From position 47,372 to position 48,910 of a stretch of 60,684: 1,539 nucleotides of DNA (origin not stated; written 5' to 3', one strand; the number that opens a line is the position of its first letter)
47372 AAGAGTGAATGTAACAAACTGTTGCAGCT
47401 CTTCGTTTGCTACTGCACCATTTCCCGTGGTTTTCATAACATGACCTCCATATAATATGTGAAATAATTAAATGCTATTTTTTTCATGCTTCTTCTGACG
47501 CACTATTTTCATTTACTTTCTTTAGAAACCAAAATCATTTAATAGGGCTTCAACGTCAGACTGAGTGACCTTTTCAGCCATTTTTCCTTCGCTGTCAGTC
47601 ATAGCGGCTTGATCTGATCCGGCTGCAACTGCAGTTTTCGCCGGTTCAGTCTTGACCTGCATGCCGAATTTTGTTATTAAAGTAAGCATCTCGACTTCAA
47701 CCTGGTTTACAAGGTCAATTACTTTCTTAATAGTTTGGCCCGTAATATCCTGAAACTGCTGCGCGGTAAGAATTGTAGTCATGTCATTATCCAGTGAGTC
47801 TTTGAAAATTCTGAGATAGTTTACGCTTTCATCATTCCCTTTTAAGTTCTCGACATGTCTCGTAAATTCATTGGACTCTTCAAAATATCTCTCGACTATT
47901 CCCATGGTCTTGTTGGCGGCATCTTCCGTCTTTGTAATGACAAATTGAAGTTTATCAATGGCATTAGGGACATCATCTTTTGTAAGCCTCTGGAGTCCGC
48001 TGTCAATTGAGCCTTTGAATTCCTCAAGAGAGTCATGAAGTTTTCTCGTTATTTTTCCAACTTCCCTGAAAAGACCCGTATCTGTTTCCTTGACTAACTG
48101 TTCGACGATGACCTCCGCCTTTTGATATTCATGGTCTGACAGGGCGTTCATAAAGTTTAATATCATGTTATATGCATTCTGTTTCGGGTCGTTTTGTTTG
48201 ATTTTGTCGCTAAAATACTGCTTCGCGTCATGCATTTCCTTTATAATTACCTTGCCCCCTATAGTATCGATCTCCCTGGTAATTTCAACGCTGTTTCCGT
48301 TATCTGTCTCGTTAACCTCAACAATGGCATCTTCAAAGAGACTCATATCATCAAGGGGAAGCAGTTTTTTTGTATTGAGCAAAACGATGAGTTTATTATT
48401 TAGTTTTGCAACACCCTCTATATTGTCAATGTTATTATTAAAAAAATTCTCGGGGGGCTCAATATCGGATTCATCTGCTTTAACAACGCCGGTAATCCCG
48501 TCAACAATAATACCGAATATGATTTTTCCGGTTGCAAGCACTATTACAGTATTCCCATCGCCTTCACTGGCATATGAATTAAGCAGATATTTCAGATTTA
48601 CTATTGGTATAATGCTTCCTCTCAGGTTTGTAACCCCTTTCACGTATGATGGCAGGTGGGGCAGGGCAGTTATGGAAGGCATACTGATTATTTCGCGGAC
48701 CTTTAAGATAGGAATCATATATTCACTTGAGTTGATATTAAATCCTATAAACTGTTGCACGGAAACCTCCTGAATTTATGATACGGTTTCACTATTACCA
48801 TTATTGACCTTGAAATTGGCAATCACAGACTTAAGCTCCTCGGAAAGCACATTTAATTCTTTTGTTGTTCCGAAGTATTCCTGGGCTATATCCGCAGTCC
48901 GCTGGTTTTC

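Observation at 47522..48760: CheW-CheZ fusion protein inside the chemotaxis operon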

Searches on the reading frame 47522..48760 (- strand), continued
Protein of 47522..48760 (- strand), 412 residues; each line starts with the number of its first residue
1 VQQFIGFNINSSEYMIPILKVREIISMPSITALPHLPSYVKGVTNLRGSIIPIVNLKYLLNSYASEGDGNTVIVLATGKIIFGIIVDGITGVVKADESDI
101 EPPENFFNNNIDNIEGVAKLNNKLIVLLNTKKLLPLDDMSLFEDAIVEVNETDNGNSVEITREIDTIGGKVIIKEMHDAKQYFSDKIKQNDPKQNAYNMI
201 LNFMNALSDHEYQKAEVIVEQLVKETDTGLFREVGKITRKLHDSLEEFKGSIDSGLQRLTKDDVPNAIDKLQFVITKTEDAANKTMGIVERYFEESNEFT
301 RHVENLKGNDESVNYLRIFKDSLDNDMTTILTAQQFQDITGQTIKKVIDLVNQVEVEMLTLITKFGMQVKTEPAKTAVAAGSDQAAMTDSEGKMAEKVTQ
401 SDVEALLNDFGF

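Call 65: find_homologous_proteins(query=L068:8001-9182:+, max_evalue=1e-20)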
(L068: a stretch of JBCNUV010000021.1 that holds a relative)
Query L068:8001-9182:+ (394 aa): 635 proteins with E <= 1e-20 among 8000 candidates; the best 120 are listed.
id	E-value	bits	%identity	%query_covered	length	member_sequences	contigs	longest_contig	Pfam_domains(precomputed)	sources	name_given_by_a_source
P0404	8.7e-241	816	98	100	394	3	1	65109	PF01584.25,PF04344.19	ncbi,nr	ncbi:MAG: protein phosphatase CheZ [Thermodesulfovibrio sp.]|nr:protein phosphatase CheZ [Thermodesu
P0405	2.2e-222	756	89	100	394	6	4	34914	PF01584.25,PF04344.19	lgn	-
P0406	3.3e-222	755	89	100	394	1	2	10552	PF01584.25,PF04344.19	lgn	-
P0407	5.3e-221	751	89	100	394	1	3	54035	PF01584.25,PF04344.19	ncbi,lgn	-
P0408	2.4e-220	749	88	100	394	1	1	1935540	PF01584.25,PF04344.19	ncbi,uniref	ncbi:protein phosphatase CheZ [Thermodesulfovibrio sp. 3907-1M]|uniref:Protein phosphatase CheZ n=1 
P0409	6.0e-220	748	88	100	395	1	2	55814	PF01584.25,PF04344.19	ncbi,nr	ncbi:MAG: protein phosphatase CheZ [Thermodesulfovibrio sp.]|nr:protein phosphatase CheZ [Thermodesu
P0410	3.3e-219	745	88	100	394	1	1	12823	PF01584.25,PF04344.19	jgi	-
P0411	5.0e-218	741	87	100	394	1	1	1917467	PF01584.25,PF04344.19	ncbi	-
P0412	1.1e-216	737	86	100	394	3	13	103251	PF01584.25,PF04344.19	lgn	-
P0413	2.3e-216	736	86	100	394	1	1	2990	PF01584.25,PF04344.19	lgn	-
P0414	1.3e-214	730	85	100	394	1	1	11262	PF01584.25,PF04344.19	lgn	-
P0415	1.3e-212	724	84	100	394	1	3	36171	PF01584.25,PF04344.19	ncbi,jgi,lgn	-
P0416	3.7e-210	716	83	100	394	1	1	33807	PF01584.25,PF04344.19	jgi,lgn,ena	-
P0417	6.8e-210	715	82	100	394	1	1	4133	PF01584.25,PF04344.19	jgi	-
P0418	1.9e-209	713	82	100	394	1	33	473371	PF01584.25,PF04344.19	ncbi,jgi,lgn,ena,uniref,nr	ncbi:MAG TPA: protein phosphatase CheZ [Thermodesulfovibrio thiophilus]|uniref:protein phosphatase C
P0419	5.2e-209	712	82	100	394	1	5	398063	PF01584.25,PF04344.19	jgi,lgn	-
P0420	5.6e-209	712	82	100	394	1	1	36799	PF01584.25,PF04344.19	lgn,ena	-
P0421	1.1e-208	711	84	100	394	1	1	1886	PF01584.25,PF04344.19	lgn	-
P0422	1.7e-208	710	82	100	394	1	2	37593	PF01584.25,PF04344.19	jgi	-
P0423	2.7e-208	709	82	100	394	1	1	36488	PF01584.25,PF04344.19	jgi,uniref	uniref:CheW-like domain-containing protein n=1 Tax=Thermodesulfovibrio aggregans TaxID=86166 RepID=A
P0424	7.8e-208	708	82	100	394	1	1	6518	PF01584.25,PF04344.19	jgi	-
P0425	9.3e-208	708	82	100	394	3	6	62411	PF01584.25,PF04344.19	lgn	-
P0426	1.0e-207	708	84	100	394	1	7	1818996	PF01584.25,PF04344.19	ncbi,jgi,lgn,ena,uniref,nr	ncbi:MAG: protein phosphatase CheZ [Thermodesulfovibrio sp.]|jgi:chemotaxis protein CheZ|uniref:CheW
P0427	4.9e-207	705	82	100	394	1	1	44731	PF01584.25,PF04344.19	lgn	-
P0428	1.5e-206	704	84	100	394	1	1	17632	PF01584.25,PF04344.19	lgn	-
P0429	3.6e-203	693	81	100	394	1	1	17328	PF01584.25,PF04344.19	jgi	jgi:chemotaxis signal transduction protein/chemotaxis regulatin CheY-phosphate phosphatase CheZ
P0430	4.8e-203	692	81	100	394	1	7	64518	PF01584.25,PF04344.19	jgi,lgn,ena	jgi:chemotaxis protein CheZ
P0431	8.8e-203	691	81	100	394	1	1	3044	PF01584.25,PF04344.19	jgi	-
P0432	9.0e-203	691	81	100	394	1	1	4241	PF01584.25,PF04344.19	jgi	-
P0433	9.6e-203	691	81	100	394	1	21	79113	PF01584.25,PF04344.19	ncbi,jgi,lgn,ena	jgi:chemotaxis protein CheZ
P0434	1.4e-202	691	81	100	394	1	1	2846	PF01584.25,PF04344.19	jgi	jgi:chemotaxis protein CheZ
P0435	1.5e-202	691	82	100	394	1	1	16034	PF01584.25,PF04344.19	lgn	-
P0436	1.5e-202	691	81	100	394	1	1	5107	PF01584.25,PF04344.19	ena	-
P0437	1.7e-202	690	81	100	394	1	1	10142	PF01584.25,PF04344.19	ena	-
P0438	2.0e-202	690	80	100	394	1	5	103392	PF01584.25,PF04344.19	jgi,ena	-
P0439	2.8e-202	690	80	100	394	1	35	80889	PF01584.25,PF04344.19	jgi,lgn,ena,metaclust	jgi:chemotaxis protein CheZ|metaclust:\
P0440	3.7e-202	689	80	100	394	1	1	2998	PF01584.25,PF04344.19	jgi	-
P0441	4.3e-202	689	81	100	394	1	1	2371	PF01584.25,PF04344.19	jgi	-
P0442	5.2e-202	689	80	100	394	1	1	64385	PF01584.25,PF04344.19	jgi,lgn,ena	-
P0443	7.5e-202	688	81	100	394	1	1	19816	PF01584.25,PF04344.19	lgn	-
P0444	1.5e-201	687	80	100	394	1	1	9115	PF01584.25,PF04344.19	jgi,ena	jgi:chemotaxis protein CheZ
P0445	1.5e-201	687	80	100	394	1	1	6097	PF01584.25,PF04344.19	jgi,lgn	jgi:chemotaxis protein CheZ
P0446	1.6e-201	687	80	100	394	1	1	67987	PF01584.25,PF04344.19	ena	-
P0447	1.6e-201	687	81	100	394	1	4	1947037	PF01584.25,PF04344.19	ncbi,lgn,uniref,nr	ncbi:MAG: protein phosphatase CheZ [Thermodesulfovibrio sp.]|uniref:protein phosphatase CheZ n=1 Tax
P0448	1.9e-201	687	81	100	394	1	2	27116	PF01584.25,PF04344.19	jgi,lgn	jgi:chemotaxis protein CheZ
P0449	3.9e-201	686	80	100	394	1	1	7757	PF01584.25,PF04344.19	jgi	jgi:chemotaxis protein CheZ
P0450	4.4e-201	686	80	100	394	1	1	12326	PF01584.25,PF04344.19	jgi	-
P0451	4.9e-201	686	80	100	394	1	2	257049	PF01584.25,PF04344.19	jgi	jgi:chemotaxis signal transduction protein/chemotaxis regulatin CheY-phosphate phosphatase CheZ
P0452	8.1e-201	685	81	100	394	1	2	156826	PF01584.25,PF04344.19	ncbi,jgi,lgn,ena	-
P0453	4.7e-200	682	79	100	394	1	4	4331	PF01584.25,PF04344.19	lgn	-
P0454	1.7e-197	674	79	100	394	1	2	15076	PF01584.25,PF04344.19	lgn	-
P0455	2.7e-197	673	79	100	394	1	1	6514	PF01584.25,PF04344.19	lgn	-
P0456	3.7e-197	673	79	100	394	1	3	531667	PF01584.25,PF04344.19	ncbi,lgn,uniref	ncbi:protein phosphatase CheZ [Thermodesulfovibrio sp.]|uniref:protein phosphatase CheZ n=1 Tax=Ther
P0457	4.0e-197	673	78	100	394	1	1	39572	PF01584.25,PF04344.19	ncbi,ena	-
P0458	4.3e-197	673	78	100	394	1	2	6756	PF01584.25,PF04344.19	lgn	-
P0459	6.5e-197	672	79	100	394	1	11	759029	PF01584.25,PF04344.19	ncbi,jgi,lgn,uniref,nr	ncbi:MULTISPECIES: protein phosphatase CheZ [Thermodesulfovibrio]|jgi:chemotaxis protein CheZ|uniref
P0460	7.7e-197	672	78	100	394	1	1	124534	PF01584.25,PF04344.19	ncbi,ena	-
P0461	1.0e-196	671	78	100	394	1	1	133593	PF01584.25,PF04344.19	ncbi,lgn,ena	-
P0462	1.4e-196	671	79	100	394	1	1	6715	PF01584.25,PF04344.19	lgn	-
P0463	2.5e-196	670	78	100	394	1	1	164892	PF01584.25,PF04344.19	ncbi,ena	-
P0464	3.2e-196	670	77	100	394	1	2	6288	PF01584.25,PF04344.19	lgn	-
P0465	3.3e-196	670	78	100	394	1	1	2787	PF01584.25,PF04344.19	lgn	-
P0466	3.5e-196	670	78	100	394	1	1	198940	PF01584.25,PF04344.19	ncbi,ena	-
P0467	3.6e-196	670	78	100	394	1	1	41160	PF01584.25,PF04344.19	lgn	-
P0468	4.6e-196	669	79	100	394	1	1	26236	PF01584.25,PF04344.19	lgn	-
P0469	5.9e-196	669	79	100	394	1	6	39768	PF01584.25,PF04344.19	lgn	-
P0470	6.0e-196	669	79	100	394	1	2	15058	PF01584.25,PF04344.19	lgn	-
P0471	2.7e-195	667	78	100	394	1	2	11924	PF01584.25,PF04344.19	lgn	-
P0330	8.7e-195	665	78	100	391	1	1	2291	PF01584.25,PF04344.19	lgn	-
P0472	2.0e-194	664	78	100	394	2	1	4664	PF01584.25,PF04344.19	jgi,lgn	-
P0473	4.6e-194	663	78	100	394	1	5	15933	PF01584.25,PF04344.19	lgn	-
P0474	8.4e-194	662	77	100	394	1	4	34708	PF01584.25,PF04344.19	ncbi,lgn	-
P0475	1.9e-193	661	78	100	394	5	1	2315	PF01584.25,PF04344.19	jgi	-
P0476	2.1e-193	660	78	100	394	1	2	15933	PF01584.25,PF04344.19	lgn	-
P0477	2.2e-193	660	77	100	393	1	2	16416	PF01584.25,PF04344.19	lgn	-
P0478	2.5e-193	660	76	100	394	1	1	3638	PF01584.25,PF04344.19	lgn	-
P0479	2.8e-193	660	77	100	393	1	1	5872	PF01584.25,PF04344.19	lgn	-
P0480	3.1e-193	660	77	100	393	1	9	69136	PF01584.25,PF04344.19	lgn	-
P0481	3.4e-193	660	76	100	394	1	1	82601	PF01584.25,PF04344.19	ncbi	-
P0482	3.9e-193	660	77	100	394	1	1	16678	PF01584.25,PF04344.19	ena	-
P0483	6.7e-193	659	78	100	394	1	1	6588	PF01584.25,PF04344.19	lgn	-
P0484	9.4e-193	658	76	100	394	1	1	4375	PF01584.25,PF04344.19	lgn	-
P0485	1.8e-192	657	77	100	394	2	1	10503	PF01584.25,PF04344.19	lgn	-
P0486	1.8e-190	651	80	95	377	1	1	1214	PF01584.25,PF04344.19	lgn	-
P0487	3.0e-190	650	78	100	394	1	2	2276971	PF01584.25,PF04344.19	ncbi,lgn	ncbi:protein phosphatase CheZ [Thermodesulfovibrio hydrogeniphilus]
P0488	4.8e-188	643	78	100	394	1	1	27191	PF01584.25,PF04344.19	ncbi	-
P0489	1.6e-187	641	77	100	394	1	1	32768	PF01584.25,PF04344.19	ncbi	-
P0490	2.0e-187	641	75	100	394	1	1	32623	PF01584.25,PF04344.19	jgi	jgi:chemotaxis protein CheZ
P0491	4.0e-187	640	75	100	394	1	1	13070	PF01584.25,PF04344.19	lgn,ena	-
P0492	7.8e-186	636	75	100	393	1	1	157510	PF01584.25,PF04344.19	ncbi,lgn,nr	ncbi:MAG: protein phosphatase CheZ [Thermodesulfovibrio sp.]|nr:protein phosphatase CheZ [Thermodesu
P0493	2.5e-183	627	74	100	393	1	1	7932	PF01584.25,PF04344.19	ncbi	ncbi:MAG: protein phosphatase CheZ [Thermodesulfovibrionaceae bacterium]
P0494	5.0e-182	623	73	100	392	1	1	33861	PF01584.25,PF04344.19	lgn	-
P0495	5.4e-163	560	77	85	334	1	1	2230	PF01584.25,PF04344.19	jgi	-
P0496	2.0e-160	552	80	78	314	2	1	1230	PF01584.25,PF04344.19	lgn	-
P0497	7.6e-159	547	64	99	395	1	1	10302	PF01584.25,PF04344.19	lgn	-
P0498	9.1e-159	546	63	99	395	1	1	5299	PF01584.25,PF04344.19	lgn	-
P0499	2.6e-158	545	63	99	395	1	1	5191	PF01584.25,PF04344.19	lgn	-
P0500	7.3e-158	544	63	99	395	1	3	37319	PF01584.25,PF04344.19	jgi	jgi:chemotaxis protein CheZ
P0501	3.7e-157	541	63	99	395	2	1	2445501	PF01584.25,PF04344.19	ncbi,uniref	ncbi:hypothetical protein A45J_2234 [hot springs metagenome]|uniref:CheW-like domain-containing prot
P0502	2.4e-156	539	62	99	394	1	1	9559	PF01584.25,PF04344.19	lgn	-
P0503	4.2e-156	538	62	100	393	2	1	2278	PF01584.25,PF04344.19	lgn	-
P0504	4.0e-155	535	62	99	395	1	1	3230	PF01584.25,PF04344.19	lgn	-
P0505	4.3e-155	534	64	99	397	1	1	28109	PF01584.25,PF04344.19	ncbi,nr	ncbi:MAG: protein phosphatase CheZ [Thermodesulfovibrionales bacterium]|nr:protein phosphatase CheZ 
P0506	9.7e-155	533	63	99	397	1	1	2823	PF01584.25,PF04344.19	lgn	-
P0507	4.9e-154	531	62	99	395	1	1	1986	PF01584.25,PF04344.19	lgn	-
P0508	6.2e-154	531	61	99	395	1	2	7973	PF01584.25,PF04344.19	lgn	-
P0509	8.2e-154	530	62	99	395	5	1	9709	PF01584.25,PF04344.19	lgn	-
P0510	9.7e-154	530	62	99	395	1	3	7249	PF01584.25,PF04344.19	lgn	-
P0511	1.1e-153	530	62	99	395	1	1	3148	PF01584.25,PF04344.19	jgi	jgi:chemotaxis protein CheZ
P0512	1.1e-153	530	62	99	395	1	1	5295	PF01584.25,PF04344.19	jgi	jgi:chemotaxis protein CheZ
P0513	2.7e-153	528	62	99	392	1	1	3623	PF01584.25,PF04344.19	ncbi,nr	ncbi:MAG: protein phosphatase CheZ [Nitrospirae bacterium]|nr:protein phosphatase CheZ [Nitrospirota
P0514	3.5e-153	528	63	99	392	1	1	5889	PF01584.25,PF04344.19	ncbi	ncbi:MAG: protein phosphatase CheZ [Nitrospirota bacterium]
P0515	3.6e-153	528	63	99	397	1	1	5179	PF01584.25,PF04344.19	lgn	-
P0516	7.8e-153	527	61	99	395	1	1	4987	PF01584.25,PF04344.19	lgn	-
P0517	1.1e-152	526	62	98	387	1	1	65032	PF01584.25,PF04344.19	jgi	jgi:chemotaxis protein CheZ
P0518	1.3e-152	526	62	99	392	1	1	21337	PF01584.25,PF04344.19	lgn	-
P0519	3.9e-152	525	62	99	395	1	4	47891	PF01584.25,PF04344.19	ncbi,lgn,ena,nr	ncbi:MAG: protein phosphatase CheZ [Nitrospirae bacterium]|nr:protein phosphatase CheZ [Nitrospirota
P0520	6.2e-152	524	62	99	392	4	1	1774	PF01584.25,PF04344.19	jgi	jgi:chemotaxis protein CheZ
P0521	7.4e-152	524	62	99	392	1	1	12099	PF01584.25,PF04344.19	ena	-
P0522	1.1e-151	523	61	99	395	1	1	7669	PF01584.25,PF04344.19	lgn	-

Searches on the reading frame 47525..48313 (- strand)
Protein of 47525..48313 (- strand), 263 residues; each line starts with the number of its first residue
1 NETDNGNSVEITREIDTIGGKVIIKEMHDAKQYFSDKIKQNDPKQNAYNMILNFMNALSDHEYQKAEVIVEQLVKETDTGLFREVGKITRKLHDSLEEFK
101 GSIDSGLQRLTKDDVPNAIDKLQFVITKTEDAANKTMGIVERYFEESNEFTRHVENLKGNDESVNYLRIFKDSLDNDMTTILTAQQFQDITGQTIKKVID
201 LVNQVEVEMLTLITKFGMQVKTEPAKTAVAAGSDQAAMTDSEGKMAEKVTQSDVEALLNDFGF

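Call 21: search_solved_structures(query=window:47525-48313:-, max_evalue=1, show_alignments=3)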
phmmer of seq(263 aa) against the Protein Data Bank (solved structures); distinct sequences matched with E-value up to 1: 5.
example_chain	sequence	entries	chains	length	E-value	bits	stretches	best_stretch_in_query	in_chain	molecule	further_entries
1kmi_Z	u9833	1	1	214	5.7e-11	45.8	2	178-263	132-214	Chemotaxis protein cheZ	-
7y9n_A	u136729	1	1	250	8.7e-06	28.9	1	82-163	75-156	Spike protein S2',5HB-H2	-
9nze_A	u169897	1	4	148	0.022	17.7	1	83-170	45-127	De novo designed protein, EPIC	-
9nzg_A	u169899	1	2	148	0.022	17.7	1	83-170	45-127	De novo designed protein, EPIC Q51N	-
3mtq_A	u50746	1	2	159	0.43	13.5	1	142-215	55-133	putative phosphoenolpyruvate-dependent sugar phosphotransferase system (PTS) permease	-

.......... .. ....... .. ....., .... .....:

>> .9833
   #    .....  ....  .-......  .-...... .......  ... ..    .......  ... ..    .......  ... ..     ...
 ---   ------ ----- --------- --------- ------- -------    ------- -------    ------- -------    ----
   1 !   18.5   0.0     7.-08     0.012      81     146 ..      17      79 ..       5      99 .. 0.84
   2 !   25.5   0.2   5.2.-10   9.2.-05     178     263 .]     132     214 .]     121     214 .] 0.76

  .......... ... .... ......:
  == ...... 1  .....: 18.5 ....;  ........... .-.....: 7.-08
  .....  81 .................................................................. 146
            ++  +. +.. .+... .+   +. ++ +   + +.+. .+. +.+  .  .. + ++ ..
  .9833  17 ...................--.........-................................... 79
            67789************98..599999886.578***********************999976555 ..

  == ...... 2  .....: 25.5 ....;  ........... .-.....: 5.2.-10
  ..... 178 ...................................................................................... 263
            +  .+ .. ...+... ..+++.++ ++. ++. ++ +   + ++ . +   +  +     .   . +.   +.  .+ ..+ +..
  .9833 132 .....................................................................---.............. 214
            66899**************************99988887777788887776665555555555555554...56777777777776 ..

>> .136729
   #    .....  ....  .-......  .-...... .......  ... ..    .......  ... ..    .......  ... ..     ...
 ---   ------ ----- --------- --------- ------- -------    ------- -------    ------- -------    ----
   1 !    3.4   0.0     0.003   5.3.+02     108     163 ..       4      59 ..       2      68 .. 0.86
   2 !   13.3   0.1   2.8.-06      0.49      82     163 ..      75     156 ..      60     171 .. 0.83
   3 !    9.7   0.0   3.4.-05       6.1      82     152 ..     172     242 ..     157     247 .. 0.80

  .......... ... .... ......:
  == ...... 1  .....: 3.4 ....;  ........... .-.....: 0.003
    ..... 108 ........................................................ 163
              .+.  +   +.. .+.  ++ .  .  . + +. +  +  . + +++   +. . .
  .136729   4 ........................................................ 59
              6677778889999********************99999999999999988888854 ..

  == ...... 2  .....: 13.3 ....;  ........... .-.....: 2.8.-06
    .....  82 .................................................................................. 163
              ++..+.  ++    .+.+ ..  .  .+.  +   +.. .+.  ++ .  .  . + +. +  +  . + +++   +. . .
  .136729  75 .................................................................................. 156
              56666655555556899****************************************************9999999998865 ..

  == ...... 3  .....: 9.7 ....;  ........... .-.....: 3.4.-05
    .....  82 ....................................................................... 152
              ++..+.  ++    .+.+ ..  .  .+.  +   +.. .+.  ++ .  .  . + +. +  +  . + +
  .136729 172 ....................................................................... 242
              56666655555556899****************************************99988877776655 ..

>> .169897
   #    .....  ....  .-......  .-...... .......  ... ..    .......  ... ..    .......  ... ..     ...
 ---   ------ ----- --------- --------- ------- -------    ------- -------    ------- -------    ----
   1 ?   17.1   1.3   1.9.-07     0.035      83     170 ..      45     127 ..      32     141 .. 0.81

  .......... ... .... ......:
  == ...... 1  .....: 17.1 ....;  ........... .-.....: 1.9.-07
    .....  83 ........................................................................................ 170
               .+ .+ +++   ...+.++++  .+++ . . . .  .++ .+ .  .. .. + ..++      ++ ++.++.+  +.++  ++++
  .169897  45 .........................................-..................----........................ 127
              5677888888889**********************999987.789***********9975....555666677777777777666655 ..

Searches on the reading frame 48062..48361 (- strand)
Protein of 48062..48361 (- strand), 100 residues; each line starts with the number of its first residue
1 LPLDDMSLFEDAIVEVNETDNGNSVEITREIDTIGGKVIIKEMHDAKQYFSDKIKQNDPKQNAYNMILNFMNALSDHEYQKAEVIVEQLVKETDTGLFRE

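Call 44: search_protein_families(library=pfam, proteins=[window:48062-48361:-], max_evalue=10)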
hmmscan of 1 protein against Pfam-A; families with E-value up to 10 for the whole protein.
seq(100 aa): 2 families
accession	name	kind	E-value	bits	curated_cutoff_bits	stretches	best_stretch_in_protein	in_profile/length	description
PF12717.13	Cnd1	-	0.0098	16.4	26.4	1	23-92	77-144/162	non-SMC mitotic condensation complex subunit 1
PF24150.1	C2_SHIP1-2_first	-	0.012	16.4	27.7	1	15-72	7-66/80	SHIP1/2 first C2 domain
